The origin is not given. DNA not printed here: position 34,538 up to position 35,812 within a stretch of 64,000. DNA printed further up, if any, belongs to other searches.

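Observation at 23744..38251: Island of ten orphan periplasmic substrate-binding protein genes with no permease or ATPase partner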

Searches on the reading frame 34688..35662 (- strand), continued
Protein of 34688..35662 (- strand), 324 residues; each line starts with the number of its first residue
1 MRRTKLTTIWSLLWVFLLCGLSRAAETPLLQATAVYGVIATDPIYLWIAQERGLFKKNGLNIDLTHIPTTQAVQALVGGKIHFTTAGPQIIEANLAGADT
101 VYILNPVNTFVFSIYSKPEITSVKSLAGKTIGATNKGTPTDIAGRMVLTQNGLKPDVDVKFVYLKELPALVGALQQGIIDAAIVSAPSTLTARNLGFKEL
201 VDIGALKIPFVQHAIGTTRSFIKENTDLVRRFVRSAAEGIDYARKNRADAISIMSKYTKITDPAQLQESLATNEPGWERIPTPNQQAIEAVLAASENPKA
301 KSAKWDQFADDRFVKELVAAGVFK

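Call 16: find_related_loci(query=A3, collection=genome_contigs, flank=10000)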
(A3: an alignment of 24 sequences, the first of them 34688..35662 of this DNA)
Query A3 (324 aa) in genome_contigs; peptide patterns used: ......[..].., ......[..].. (x = any residue, [..] = any of these).
25 stretches matched a pattern; 21 encode a relative of the query (tblastn E <= 1e-3); 21 distinct loci.
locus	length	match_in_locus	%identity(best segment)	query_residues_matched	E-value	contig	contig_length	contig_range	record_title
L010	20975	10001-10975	85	1-324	0e+0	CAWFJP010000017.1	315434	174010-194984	MAG: uncultured delta proteobacterium isolate MFD02242.bin.2.64 genome assembly, contig: contig_4580, whole genome shotg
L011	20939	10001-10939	86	12-324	0e+0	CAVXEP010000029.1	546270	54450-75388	MAG: uncultured delta proteobacterium isolate MFD02360.bin.2.146 genome assembly, contig: contig_774, whole genome shotg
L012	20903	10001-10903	89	24-324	0e+0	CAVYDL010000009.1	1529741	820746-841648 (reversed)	MAG: uncultured delta proteobacterium isolate MFD04935.bin.1.83 genome assembly, contig: contig_8851, whole genome shotg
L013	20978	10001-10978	74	1-324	7e-167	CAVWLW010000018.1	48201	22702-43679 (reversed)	MAG: uncultured delta proteobacterium isolate MFD08691.bin.1.5 genome assembly, contig: contig_209922, whole genome shot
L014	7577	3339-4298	73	11-324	3e-163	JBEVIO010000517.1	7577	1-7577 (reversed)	MAG: Candidatus Binatia bacterium isolate T2R6BO_autometa_bin_0099 T2R6BO_autometa_bin_0099_k133_3896471, whole genome s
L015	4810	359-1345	69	3-324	6e-159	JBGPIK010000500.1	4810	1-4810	MAG: Candidatus Binatia bacterium isolate OBJ_0618_7090110_336 k141_11568079_length_4810_cov_26.9629, whole genome shotg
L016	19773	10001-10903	72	24-324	1e-154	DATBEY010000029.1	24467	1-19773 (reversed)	MAG TPA_asm: Candidatus Binatia bacterium isolate SMAG_U3795 k141_2304725, whole genome shotgun sequence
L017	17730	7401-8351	70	11-324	4e-154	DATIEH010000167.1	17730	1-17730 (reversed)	MAG TPA_asm: Candidatus Binatia bacterium isolate SMAG_U16364 k141_584634, whole genome shotgun sequence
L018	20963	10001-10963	68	4-324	8e-153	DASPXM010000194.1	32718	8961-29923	MAG TPA_asm: Verrucomicrobiia bacterium isolate SMAG_U11567 k141_20701, whole genome shotgun sequence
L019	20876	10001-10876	73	33-324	1e-149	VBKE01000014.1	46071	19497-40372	MAG: Deltaproteobacteria bacterium isolate DP_1 14_1009_09_30cm_scaffold_353, whole genome shotgun sequence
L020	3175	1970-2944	66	1-324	4e-155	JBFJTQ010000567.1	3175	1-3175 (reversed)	MAG: Candidatus Binatia bacterium isolate Mix_sand19.2022.05.D.23 k141_1882812_length_3175_cov_6.0000, whole genome shot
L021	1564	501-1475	66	1-324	1e-161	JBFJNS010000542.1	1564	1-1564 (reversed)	MAG: Candidatus Binatia bacterium isolate Mix_sand17.2022.03.Z.66 k141_1710873_length_1564_cov_10.0000, whole genome sho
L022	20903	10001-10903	70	24-324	4e-146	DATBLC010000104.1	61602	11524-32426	MAG TPA_asm: Candidatus Binatia bacterium isolate SMAG_U3962 k141_2152762, whole genome shotgun sequence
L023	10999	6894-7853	65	9-324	2e-140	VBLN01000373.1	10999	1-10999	MAG: Deltaproteobacteria bacterium isolate DP_36 14_1009_16_40cm_scaffold_186767, whole genome shotgun sequence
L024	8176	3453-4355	66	24-324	2e-138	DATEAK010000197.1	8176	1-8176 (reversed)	MAG TPA_asm: bacterium isolate SMAG_U8216 k141_1895503, whole genome shotgun sequence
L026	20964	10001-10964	87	1-324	9e-155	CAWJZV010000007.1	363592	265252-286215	MAG: uncultured delta proteobacterium isolate MFD09730.bin.4.339 genome assembly, contig: contig_1460, whole genome shot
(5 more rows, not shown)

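Call 24: search_solved_structures(query=window:34688-35662:-, max_evalue=0.001)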
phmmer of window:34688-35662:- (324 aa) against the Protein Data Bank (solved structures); distinct sequences matched with E-value up to 0.001: 2.
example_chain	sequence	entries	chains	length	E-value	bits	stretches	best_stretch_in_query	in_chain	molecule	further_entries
4nmy_A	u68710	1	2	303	6.1e-08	35.8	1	43-263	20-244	ABC-type transport system, extracellular solute-binding protein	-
3qsl_A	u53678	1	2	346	1e-05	28.5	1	44-196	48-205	Putative exported protein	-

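Call 31: search_protein_families(library=pfam, proteins=[L007:15415-17193:-, L010:14689-15609:+, L010:15685-17529:-, L012:18498-20000:-, L012:20096-20887:-, L022:13428-15389:-, L022:15411-16901:-, L022:16923-18398:-, L023:8848-10047:-, L024:6659-7537:+], max_evalue=0.001)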
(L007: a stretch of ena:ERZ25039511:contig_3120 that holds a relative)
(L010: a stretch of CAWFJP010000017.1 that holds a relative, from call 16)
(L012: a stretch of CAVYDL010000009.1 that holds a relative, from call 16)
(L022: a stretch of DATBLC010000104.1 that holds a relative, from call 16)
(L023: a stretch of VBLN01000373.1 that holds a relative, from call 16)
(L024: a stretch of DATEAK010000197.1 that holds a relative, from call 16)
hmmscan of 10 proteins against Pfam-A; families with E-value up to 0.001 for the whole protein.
L007:15415-17193:- (592 aa): 1 family
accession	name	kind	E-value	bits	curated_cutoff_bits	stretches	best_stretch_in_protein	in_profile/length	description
PF03600.22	CitMHS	-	5.9e-12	45.8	31.9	1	87-501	33-306/336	Citrate transporter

L010:14689-15609:+ (306 aa): 1 family
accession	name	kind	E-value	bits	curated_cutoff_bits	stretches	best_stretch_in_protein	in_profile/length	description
PF01699.29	Na_Ca_ex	-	3.1e-51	173.7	24.9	2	165-302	2-148/151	Sodium/calcium exchanger protein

L010:15685-17529:- (614 aa): 1 family
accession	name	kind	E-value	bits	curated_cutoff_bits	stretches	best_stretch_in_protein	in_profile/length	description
PF03600.22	CitMHS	-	5.5e-08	32.7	31.9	1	409-603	14-182/336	Citrate transporter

L012:18498-20000:- (500 aa): 1 family
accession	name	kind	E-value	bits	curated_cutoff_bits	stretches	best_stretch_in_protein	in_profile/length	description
PF00361.26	Proton_antipo_M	-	1.1e-63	215.7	21.5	1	136-426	1-290/294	NADH:quinone oxidoreductase/Mrp antiporter, TM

L012:20096-20887:- (263 aa): 1 family
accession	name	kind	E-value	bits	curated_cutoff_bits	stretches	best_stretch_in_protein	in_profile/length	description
PF00361.26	Proton_antipo_M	-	3e-40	138.7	21.5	1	1-195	103-293/294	NADH:quinone oxidoreductase/Mrp antiporter, TM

L022:13428-15389:- (653 aa): 1 family
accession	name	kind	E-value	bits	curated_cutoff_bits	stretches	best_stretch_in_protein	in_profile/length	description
PF00361.26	Proton_antipo_M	-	6e-47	160.7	21.5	1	179-448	1-291/294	NADH:quinone oxidoreductase/Mrp antiporter, TM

L022:15411-16901:- (496 aa): 2 families
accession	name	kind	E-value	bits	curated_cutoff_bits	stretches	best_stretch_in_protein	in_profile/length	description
PF00361.26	Proton_antipo_M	-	3.3e-60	204.2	21.5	1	132-422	1-290/294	NADH:quinone oxidoreductase/Mrp antiporter, TM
PF00662.26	Proton_antipo_N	-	8.9e-05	22.8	24.5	1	72-116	9-51/51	NADH-Ubiquinone oxidoreductase (complex I), chain 5 N-terminus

L022:16923-18398:- (491 aa): 2 families
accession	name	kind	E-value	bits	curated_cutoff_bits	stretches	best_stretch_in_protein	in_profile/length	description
PF00361.26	Proton_antipo_M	-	3.9e-59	200.7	21.5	1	130-423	2-293/294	NADH:quinone oxidoreductase/Mrp antiporter, TM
PF00662.26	Proton_antipo_N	-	0.00049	20.4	24.5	0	70-96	10-36/51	NADH-Ubiquinone oxidoreductase (complex I), chain 5 N-terminus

L023:8848-10047:- (399 aa): 3 families
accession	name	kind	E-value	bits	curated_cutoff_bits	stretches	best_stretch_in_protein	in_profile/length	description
PF07690.21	MFS_1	-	3.2e-43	148.4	33.4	2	18-227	2-218/347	Major Facilitator Superfamily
PF13347.12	MFS_2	-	1e-08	34.7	27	2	84-361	80-385/427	MFS/sugar transport protein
PF00083.30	Sugar_tr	-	2.8e-07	30.2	22.3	1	238-383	46-186/452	Sugar (and other) transporter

L024:6659-7537:+ (292 aa): 1 family
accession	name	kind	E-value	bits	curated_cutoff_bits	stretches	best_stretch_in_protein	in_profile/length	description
PF02653.21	BPD_transp_2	-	7.7e-31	107.6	26.8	1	7-275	2-269/269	Branched-chain amino acid transport system / permease component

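Call 36: search_protein_families(library=ncbifam, proteins=[window:34688-35662:-], max_evalue=0.001)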
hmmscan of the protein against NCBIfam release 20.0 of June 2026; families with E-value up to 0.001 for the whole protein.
window:34688-35662:- (324 aa): 6 families
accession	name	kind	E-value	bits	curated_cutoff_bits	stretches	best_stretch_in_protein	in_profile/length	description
TIGR01728.1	SsuA_fam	subfamily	7.4e-29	100.9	163.5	1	45-291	13-261/290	aliphatic sulfonate ABC transporter substrate-binding protein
NF008588.0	PRK11553.1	subfamily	5.8e-08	32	299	1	70-263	67-260/319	aliphatic sulfonate ABC transporter substrate-binding protein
TIGR02122.1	TRAP_TAXI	subfamily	1.5e-06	27.3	84.35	1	117-186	130-198/320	TAXI family TRAP transporter solute-binding subunit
NF040735.1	SBP_SaoX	equivalog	6e-06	25.6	300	1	48-260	20-235/330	ABC transporter substrate-binding subunit SaoX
TIGR01729.1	taurine_ABC_bnd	equivalog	4e-05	23.2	304.25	1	119-244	91-215/300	taurine ABC transporter substrate-binding protein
NF008553.0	PRK11480.1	equivalog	0.00019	20.8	490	1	49-238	39-230/320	taurine ABC transporter substrate-binding protein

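Call 50: predict_structure(alignment_id=A5)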
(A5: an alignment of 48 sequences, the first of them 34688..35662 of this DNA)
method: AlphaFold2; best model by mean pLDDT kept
length: 324 residues; sequences in the alignment: 48
mean_pLDDT: 92.1   pTM: 0.86
mean pLDDT of the five models: 92.1, 91.9, 91.7, 91.6, 90.8
residues with pLDDT >= 90: 245; 70-90: 68; 50-70: 11; < 50: 0
segments of 3 or more residues with pLDDT < 50: none
pLDDT, mean of each block of 10 residues (from residue 1): 71 76 67 91 94 98 93 96 96 97 96 96 98 92 96 98 89 97 91 95 93 97 98 97 92 92 88 85 96 95 97 96 85
secondary structure, 60 per line:
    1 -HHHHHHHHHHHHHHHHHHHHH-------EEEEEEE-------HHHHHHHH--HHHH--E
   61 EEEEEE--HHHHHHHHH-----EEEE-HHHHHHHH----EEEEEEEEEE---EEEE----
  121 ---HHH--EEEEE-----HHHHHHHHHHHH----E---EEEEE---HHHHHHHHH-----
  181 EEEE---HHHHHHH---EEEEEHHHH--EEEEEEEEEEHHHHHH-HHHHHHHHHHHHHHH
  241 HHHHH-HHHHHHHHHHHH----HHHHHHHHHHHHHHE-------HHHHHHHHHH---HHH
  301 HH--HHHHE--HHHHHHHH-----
elements in order: H2-22 E30-36 H44-51 H54-57 E60-66 H69-77 E83-86 H88-95 E100-109 E113-116 E129-133 H139-150 E159-163 H167-175 E181-184 H188-194 E198-202 H203-206 E209-218 H219-224 H226-245 H247-258 H263-276 H285-294 H298-302 H305-308 H312-319

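Call 52: fold_search(model_id=the predicted structure, library=pdb)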
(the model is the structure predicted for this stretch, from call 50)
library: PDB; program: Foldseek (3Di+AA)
matches with E <= 10: 1492; with E <= 0.001: 1057
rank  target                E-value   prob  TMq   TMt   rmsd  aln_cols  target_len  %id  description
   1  3qsl_B                8.8e-20  1.00  0.79  0.79   3.7       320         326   18  Structure of CAE31940 from Bordetella bronchiseptica RB50 (released 2011-03-23)
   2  4nmy_A                1.0e-19  1.00  0.69  0.74   3.9       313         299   19  Crystal Structure of the Thiamin-bound form of Substrate-binding Protein of ABC Transporter from Clostridium difficile (released 2013-12-04)
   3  3qsl_A                3.9e-19  1.00  0.79  0.80   2.9       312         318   17  Structure of CAE31940 from Bordetella bronchiseptica RB50 (released 2011-03-23)
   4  6ssy_A                1.7e-18  1.00  0.67  0.73   4.8       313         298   21  Taurine ABC transporter substrate binding protein TauA from E. coli in complex with 2-Aminoethylphosphonic acid (released 2019-12-18)
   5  6ssy_B                2.0e-18  1.00  0.70  0.76   4.1       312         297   20  Taurine ABC transporter substrate binding protein TauA from E. coli in complex with 2-Aminoethylphosphonic acid (released 2019-12-18)
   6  3ix1_A                4.9e-18  1.00  0.74  0.79   3.4       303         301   15  Periplasmic N-formyl-4-amino-5-aminomethyl-2-methylpyrimidine binding protein from Bacillus halodurans (released 2010-10-13)
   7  2x26_A                1.5e-17  1.00  0.69  0.72   2.7       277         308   23  Crystal structure of the periplasmic aliphatic sulphonate binding protein SsuA from Escherichia coli (released 2010-04-14)
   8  2x26_B                1.8e-17  1.00  0.70  0.77   4.3       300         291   22  Crystal structure of the periplasmic aliphatic sulphonate binding protein SsuA from Escherichia coli (released 2010-04-14)
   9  3ksx                  1.9e-17  1.00  0.68  0.76   2.9       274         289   22  The alkanesulfonate-binding protein SsuA from Xanthomonas axonopodis pv. citri bound to MOPS (released 2010-10-13)
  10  4esx_B                6.9e-17  1.00  0.71  0.74   4.0       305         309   16  Crystal structure of C. albicans Thi5 complexed with PLP (released 2012-09-19)
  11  3e4r                  1.2e-16  1.00  0.68  0.75   2.9       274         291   22  Crystal structure of the alkanesulfonate binding protein (SsuA) from the phytopathogenic bacteria Xanthomonas axonopodis (released 2008-09-23)
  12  9ooz                  1.3e-16  1.00  0.66  0.71   4.7       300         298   17  Crystal structure of PqqT Y161W Variant with PQQ bound (released 2025-10-15)
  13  4h67_B                1.5e-16  1.00  0.70  0.73   3.9       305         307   16  Crystal structure of HMP synthase Thi5 from S. cerevisiae (released 2012-10-17)
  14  9b1v                  1.6e-16  1.00  0.71  0.76   3.7       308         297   16  Crystal structure of PqqT with PQQ and Gd3+ bound (released 2024-08-21)
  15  4h67_E                1.6e-16  1.00  0.69  0.73   3.9       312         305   16  Crystal structure of HMP synthase Thi5 from S. cerevisiae (released 2012-10-17)
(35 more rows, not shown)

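Call 60: search_dna_similar(query=window:34688-35662:-, collection=plasmids, mode=protein, max_evalue=1e-10, max_rows=25)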
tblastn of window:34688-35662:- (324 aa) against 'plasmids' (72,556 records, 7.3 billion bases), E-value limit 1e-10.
Records with a match: 74; places in all: 74; records where one place covers at least 80% of the query: 4.
Best place of each record, by identity: <60% 74.
By first word of the organism name: Yersinia 62; Rhizobium 4; Ensifer 3; Nonomuraea 1; Sinorhizobium 1; Natrinema 1; Peribacillus 1; Agrobacterium 1.
By predicted mobility (MOB-suite, as given by PLSDB): non-mobilizable 61; conjugative 11; mobilizable 2.
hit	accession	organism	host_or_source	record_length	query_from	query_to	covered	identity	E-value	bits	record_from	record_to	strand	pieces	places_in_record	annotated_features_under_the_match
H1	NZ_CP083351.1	Ensifer adhaerens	cell culture,The sample was isolated ...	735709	17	324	95%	28.9%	6e-19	95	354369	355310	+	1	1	ABC transporter substrate-binding protein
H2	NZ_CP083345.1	Ensifer adhaerens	cell culture,soil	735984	17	324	95%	28.9%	6e-19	95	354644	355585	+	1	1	ABC transporter substrate-binding protein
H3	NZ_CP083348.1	Ensifer adhaerens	cell culture,soil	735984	17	324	95%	28.9%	6e-19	95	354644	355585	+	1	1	ABC transporter substrate-binding protein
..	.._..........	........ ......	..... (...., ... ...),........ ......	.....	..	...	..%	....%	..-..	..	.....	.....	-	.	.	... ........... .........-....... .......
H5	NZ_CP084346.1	Yersinia pestis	marmot,spleen sample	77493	46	292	76%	29.3%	6e-18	92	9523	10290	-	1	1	ABC transporter substrate-binding protein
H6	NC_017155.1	Yersinia pestis D106004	-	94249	46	292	76%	29.3%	6e-18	92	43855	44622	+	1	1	ABC transporter substrate-binding protein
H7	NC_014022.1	Yersinia pestis Z176003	-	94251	46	292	76%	29.3%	6e-18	92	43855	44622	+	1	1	ABC transporter substrate-binding protein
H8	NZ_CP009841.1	Yersinia pestis A1122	California Ground Squirrel ...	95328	46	292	76%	29.3%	6e-18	92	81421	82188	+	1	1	ABC transporter substrate-binding protein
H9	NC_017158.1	Yersinia pestis D182038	-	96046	46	292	76%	29.3%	6e-18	92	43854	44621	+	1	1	ABC transporter substrate-binding protein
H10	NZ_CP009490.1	Yersinia pestis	-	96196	46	292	76%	29.3%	6e-18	92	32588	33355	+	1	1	ABC transporter substrate-binding protein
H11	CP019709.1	Yersinia pestis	cell culture,lab strain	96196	46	292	76%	29.3%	6e-18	92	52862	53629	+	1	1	record has no annotation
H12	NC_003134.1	Yersinia pestis CO92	-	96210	46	292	76%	29.3%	6e-18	92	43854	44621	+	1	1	ABC transporter substrate-binding protein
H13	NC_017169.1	Yersinia pestis A1122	-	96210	46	292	76%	29.3%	6e-18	92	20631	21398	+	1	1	ABC transporter substrate-binding protein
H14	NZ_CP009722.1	Yersinia pestis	human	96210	46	292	76%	29.3%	6e-18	92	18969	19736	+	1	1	ABC transporter substrate-binding protein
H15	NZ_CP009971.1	Yersinia pestis CO92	Human Clinical Sample (fatal pneumonic ...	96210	46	292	76%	29.3%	6e-18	92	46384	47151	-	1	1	ABC transporter substrate-binding protein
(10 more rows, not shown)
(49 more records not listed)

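Call 61: get_annotated_region(hit=H1, flank=6000)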
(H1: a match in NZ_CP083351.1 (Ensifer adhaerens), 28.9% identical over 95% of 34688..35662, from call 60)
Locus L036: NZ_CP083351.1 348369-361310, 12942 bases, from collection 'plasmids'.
description: Ensifer adhaerens strain W2-B9 plasmid p1, complete sequence
organism: Ensifer adhaerens (NCBI taxid 106592)
taxonomy: Bacteria; Pseudomonadota; Alphaproteobacteria; Hyphomicrobiales; Rhizobiaceae; Ensifer; Ensifer adhaerens
host: -; source: cell culture,The sample was isolated from cell culture after 9 month of microevolution experiment; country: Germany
typing (MOB-suite, as given by PLSDB): non-mobilizable; mating-pair formation MPF_T
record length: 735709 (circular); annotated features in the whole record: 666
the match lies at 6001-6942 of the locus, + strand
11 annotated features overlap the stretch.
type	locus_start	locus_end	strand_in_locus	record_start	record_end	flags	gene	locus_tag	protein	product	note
CDS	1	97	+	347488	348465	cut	-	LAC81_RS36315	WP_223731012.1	LysR family transcriptional regulator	GO:0006355 - regulation of DNA-templated transcription [Evidence IEA]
CDS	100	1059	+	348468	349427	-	-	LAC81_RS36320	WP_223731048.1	LysR family transcriptional regulator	GO:0006355 - regulation of DNA-templated transcription [Evidence IEA]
CDS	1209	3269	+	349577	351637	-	-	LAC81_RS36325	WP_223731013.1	hydantoinase/oxoprolinase family protein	-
CDS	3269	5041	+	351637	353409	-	-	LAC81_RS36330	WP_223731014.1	hydantoinase B/oxoprolinase family protein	-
CDS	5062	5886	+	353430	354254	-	-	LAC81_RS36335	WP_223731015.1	NAD(P)-dependent oxidoreductase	-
CDS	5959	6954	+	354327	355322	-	-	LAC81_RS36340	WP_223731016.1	ABC transporter substrate-binding protein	-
CDS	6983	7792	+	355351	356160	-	-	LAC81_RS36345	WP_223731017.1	ABC transporter ATP-binding protein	GO:0006810 - transport [Evidence IEA]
CDS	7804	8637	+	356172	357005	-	-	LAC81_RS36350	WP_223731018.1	ABC transporter permease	-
CDS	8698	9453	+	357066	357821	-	-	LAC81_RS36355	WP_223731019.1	SDR family oxidoreductase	-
CDS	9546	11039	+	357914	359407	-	gpmI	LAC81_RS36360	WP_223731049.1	2,3-bisphosphoglycerate-independent phosphoglycerate mutase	GO:0006096 - glycolytic process [Evidence IEA]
CDS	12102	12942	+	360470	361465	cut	-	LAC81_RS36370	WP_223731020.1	MsnO8 family LLM class oxidoreductase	GO:0008150 - biological_process [Evidence IEA]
